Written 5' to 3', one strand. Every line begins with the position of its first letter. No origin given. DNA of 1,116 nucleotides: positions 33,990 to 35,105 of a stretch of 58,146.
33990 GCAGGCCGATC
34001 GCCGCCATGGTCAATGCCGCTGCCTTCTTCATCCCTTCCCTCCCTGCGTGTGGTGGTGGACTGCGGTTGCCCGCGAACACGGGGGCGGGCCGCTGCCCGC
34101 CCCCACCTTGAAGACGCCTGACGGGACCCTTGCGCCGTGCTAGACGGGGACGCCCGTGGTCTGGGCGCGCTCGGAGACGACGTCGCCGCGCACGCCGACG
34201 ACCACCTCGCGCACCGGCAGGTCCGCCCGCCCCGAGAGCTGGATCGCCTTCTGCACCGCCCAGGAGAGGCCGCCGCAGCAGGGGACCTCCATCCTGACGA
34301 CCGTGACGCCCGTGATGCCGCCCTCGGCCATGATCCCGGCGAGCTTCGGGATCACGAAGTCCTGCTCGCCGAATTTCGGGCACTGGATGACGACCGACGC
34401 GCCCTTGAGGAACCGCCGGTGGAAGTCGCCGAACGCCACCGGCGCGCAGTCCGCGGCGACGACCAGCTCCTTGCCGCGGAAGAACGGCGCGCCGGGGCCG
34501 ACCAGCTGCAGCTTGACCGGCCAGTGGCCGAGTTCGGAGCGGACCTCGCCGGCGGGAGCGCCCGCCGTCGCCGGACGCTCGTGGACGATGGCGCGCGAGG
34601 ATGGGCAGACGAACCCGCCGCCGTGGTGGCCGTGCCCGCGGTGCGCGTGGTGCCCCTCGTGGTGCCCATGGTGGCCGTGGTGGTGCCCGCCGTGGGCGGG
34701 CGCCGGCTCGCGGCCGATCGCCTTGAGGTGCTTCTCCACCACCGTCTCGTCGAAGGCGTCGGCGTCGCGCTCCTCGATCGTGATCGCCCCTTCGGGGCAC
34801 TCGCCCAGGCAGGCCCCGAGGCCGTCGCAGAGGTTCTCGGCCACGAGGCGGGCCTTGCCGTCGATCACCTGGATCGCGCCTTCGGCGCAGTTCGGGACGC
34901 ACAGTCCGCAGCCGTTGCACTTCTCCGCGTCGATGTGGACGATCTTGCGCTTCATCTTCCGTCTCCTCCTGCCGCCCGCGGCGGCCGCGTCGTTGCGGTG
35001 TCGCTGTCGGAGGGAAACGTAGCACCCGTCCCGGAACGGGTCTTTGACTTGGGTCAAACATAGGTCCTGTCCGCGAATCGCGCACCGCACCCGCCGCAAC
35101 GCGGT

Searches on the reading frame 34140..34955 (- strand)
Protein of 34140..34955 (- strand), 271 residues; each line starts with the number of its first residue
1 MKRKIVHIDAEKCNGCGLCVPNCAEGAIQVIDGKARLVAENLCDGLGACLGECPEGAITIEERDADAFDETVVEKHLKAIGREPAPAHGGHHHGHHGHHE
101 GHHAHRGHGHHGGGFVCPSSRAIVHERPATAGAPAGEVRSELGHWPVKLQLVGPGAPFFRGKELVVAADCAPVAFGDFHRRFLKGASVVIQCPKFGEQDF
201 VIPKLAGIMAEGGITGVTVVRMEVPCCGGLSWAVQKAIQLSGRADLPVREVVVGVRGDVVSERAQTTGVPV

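Call 85: search_protein_families(library=ncbifam, proteins=[window:34140-34955:-], max_evalue=0.00001)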
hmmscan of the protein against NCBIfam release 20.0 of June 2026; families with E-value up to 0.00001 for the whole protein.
window:34140-34955:- (271 aa): 15 families
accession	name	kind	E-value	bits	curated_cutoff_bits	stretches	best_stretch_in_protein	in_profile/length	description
NF040770.1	hetero_SS_HdrA2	exception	4.2e-10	38.4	1100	1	7-66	573-631/777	CoB-CoM heterodisulfide reductase HdrA2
NF040864.1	HgcB_ferredoxin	equivalog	5.2e-09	35.8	99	1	7-62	10-65/93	mercury methylation ferredoxin HgcB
NF038196.1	ferrodoxin_EFR1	subfamily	8.5e-09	35.8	75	1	4-63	178-234/242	EFR1 family ferrodoxin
TIGR02179.1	PorD_KorD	subfamily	3.3e-08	33.5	60.05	1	8-62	22-76/78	2-oxoacid:acceptor oxidoreductase, delta subunit, pyruvate/2-ketoisovalerate family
TIGR02700.1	flavo_MJ0208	hypoth_equivalog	6.5e-08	32.1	251.35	1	7-59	144-195/234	dihydromethanopterin reductase (acceptor)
TIGR01944.1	rnfB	subfamily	2.2e-07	30.6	68.7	1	2-66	104-168/190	RnfABCDGE type electron transport complex subunit B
NF005506.0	PRK07118.1-5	equivalog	8.2e-07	28.7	388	0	4-35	163-194/279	Fe-S cluster domain-containing protein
NF005503.0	PRK07118.1-2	equivalog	1.1e-06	28.1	252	0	2-38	158-194/292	RnfABCDGE type electron transport complex subunit B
NF040684.1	PorD_Arch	equivalog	1.3e-06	28.4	120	1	8-61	29-82/85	pyruvate synthase subunit PorD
NF043069.1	T4HPD_activ_SAM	equivalog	1.8e-06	27.5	425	1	6-63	46-102/299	trans-4-hydroxy-L-proline dehydratase activase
NF045766.1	PhenlGlyoxDHPadI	equivalog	1.8e-06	27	700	1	4-62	79-137/443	NADH-dependent phenylglyoxylate dehydrogenase subunit beta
NF007202.0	PRK09623.1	equivalog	2.3e-06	27.8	166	1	7-62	47-102/105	3-methyl-2-oxobutanoate dehydrogenase subunit delta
NF041891.1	hdrA_Methbact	equivalog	6.6e-06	24.6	1300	1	4-63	565-623/762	ferredoxin:CoB-CoM heterodisulfide reductase subunit HdrA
NF041836.1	rnfB_Methano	equivalog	9.8e-06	25.2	445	0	13-61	143-191/265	Rnf electron transport complex subunit RnfB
NF007205.0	PRK09626.1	equivalog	9.9e-06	25.5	93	0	5-72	11-85/105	2-oxoglutarate-acceptor oxidoreductase subunit OorD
